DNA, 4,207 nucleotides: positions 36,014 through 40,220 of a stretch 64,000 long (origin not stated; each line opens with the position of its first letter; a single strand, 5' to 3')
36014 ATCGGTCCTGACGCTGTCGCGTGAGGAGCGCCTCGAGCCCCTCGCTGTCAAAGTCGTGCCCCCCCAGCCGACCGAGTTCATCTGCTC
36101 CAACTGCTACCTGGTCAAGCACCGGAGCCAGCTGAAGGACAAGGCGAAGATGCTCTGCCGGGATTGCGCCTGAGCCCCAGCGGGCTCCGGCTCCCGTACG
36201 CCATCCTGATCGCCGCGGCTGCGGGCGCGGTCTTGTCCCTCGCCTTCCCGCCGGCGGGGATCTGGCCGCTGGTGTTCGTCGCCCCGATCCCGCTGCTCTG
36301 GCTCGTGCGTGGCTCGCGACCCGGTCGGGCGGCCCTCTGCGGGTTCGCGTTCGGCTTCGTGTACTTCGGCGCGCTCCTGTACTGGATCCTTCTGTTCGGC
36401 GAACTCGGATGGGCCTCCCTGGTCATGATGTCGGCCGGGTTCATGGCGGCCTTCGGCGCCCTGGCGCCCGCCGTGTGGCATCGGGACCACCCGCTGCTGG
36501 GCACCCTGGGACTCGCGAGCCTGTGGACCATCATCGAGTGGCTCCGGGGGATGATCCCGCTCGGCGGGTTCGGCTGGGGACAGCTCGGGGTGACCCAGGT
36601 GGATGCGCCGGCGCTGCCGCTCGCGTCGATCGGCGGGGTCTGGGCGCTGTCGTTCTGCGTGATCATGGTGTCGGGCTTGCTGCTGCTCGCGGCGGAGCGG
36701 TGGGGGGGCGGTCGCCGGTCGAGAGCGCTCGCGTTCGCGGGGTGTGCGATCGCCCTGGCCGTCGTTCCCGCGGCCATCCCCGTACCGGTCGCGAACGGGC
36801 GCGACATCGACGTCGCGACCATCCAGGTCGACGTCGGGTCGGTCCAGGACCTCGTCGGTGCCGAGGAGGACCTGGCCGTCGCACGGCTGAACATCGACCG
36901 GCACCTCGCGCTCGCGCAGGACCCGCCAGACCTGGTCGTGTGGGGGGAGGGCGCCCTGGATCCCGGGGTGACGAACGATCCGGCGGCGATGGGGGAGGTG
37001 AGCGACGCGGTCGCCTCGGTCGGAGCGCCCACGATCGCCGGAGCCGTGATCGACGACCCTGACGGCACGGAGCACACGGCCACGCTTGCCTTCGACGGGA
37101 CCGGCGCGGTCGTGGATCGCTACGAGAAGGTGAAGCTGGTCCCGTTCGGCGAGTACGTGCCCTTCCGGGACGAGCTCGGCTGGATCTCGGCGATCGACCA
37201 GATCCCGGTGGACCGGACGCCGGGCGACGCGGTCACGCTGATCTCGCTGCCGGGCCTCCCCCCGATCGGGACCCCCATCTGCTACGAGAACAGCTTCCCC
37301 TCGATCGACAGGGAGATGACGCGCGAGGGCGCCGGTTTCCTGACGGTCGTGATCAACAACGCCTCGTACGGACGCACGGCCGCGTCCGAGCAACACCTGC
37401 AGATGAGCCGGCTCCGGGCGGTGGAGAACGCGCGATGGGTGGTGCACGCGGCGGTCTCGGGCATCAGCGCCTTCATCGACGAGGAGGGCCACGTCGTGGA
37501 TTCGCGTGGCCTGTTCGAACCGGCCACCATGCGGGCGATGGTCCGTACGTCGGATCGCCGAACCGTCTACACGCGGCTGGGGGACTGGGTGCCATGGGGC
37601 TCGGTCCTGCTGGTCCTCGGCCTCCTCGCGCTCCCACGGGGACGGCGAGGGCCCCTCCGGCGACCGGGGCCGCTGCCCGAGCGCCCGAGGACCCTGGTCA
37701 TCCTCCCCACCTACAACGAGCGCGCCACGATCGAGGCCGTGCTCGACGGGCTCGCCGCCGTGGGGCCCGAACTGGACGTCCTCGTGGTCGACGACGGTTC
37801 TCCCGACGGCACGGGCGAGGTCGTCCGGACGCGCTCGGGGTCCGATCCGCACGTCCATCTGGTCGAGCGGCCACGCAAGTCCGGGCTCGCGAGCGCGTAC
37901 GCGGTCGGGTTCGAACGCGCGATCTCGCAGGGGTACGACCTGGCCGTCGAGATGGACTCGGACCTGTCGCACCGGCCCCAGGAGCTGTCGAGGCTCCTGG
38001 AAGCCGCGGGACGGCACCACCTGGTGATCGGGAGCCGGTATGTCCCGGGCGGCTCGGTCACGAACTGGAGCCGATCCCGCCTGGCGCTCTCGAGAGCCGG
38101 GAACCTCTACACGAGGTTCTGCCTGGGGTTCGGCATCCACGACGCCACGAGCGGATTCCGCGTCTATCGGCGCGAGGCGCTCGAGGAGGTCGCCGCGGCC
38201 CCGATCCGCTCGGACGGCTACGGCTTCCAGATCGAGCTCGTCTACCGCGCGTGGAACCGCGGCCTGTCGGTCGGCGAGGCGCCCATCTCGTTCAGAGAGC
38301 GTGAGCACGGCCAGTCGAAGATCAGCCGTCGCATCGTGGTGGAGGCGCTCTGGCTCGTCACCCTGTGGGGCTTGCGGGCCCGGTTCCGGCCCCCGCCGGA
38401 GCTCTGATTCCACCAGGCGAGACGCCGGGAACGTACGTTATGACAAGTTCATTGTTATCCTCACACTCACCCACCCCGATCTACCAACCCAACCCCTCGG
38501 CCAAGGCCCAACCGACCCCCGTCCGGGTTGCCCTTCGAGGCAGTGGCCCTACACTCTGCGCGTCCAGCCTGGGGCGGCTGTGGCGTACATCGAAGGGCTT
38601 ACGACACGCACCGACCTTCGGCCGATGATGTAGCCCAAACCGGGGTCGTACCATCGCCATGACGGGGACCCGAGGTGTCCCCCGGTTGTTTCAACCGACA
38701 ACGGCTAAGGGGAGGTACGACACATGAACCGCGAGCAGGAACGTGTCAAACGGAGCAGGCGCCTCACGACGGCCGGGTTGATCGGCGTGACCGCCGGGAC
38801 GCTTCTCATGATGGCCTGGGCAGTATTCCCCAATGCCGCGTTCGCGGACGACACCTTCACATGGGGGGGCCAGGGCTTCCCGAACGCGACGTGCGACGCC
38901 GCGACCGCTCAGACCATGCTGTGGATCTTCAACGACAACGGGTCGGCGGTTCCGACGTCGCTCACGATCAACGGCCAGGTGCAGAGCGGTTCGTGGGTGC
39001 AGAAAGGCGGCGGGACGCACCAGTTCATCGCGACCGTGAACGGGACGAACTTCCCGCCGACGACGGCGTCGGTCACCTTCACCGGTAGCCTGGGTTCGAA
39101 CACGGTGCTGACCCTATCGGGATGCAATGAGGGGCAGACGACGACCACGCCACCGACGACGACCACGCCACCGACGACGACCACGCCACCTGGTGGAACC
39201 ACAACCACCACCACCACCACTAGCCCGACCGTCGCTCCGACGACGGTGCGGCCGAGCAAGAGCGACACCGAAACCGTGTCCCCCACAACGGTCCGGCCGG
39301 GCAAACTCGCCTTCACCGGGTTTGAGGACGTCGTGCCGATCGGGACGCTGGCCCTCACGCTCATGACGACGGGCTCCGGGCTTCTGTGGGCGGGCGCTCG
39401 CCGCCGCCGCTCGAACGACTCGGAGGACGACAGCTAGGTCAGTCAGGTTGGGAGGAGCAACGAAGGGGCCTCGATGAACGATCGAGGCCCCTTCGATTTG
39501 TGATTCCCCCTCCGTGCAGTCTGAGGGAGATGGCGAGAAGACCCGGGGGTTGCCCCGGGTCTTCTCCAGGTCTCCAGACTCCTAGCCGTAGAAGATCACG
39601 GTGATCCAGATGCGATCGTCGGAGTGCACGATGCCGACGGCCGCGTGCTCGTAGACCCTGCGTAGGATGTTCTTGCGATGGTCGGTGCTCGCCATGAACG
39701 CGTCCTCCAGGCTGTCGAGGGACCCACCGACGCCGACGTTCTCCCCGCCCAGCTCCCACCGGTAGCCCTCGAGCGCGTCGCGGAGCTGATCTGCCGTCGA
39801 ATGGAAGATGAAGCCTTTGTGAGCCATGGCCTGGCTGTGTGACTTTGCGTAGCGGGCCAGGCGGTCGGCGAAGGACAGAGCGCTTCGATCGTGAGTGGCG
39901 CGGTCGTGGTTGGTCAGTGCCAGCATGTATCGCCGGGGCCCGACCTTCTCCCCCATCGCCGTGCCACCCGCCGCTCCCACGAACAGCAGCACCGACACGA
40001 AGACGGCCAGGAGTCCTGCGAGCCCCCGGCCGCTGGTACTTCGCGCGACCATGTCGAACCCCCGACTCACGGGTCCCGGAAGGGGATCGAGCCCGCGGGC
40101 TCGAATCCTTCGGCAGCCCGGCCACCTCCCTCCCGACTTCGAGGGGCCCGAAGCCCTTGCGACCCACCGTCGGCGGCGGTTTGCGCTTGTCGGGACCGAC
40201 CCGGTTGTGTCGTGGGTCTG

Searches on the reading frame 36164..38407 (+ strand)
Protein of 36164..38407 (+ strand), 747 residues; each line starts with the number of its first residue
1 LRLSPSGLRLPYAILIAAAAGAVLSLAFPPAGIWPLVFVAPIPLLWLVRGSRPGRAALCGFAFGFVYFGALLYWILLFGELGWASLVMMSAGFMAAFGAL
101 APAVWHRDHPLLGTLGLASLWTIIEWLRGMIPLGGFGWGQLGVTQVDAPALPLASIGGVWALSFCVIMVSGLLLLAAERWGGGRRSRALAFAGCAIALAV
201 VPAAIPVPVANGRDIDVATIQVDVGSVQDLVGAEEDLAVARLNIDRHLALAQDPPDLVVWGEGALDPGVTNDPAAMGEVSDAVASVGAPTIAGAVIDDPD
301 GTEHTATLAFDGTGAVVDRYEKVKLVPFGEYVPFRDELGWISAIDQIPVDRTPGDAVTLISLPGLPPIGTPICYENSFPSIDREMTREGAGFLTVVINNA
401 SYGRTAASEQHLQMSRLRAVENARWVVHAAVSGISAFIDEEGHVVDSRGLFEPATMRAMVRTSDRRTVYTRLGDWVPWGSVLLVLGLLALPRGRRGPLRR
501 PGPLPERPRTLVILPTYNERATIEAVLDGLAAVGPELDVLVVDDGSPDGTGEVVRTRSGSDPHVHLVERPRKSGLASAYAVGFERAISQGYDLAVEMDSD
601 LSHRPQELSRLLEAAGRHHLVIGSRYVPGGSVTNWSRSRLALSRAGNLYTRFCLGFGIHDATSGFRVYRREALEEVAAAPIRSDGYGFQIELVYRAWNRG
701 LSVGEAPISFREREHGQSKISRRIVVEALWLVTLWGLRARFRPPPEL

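Call 77: search_protein_families(library=pfam, proteins=[window:36164-38407:+], max_evalue=0.00001)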
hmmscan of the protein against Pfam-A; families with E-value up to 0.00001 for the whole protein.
window:36164-38407:+ (747 aa): 3 families
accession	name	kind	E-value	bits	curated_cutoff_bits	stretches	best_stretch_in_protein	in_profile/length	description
PF20154.4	LNT_N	-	4.7e-33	115.1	27.1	1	20-172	1-159/159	Apolipoprotein N-acyltransferase N-terminal domain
PF00535.33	Glycos_transf_2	-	9e-32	110.8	23.3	1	512-676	2-167/168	Glycosyl transferase family 2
PF00795.27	CN_hydrolase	-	2.9e-15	56.8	23.2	1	302-460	90-246/256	Carbon-nitrogen hydrolase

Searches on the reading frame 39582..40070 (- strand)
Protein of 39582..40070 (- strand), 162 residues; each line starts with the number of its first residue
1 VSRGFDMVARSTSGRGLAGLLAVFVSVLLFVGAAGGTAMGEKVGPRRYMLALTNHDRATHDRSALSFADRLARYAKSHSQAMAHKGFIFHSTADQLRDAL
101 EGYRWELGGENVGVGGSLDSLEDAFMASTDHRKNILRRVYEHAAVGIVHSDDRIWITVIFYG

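Call 77: search_protein_families(library=pfam, proteins=[window:39582-40070:-], max_evalue=0.00001)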
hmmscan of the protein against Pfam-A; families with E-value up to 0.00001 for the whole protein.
window:39582-40070:- (162 aa): 1 family
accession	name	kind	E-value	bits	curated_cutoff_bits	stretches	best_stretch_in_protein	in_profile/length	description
PF00188.32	CAP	-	5.2e-09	37.4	21.1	1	50-153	1-108/117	Cysteine-rich secretory protein family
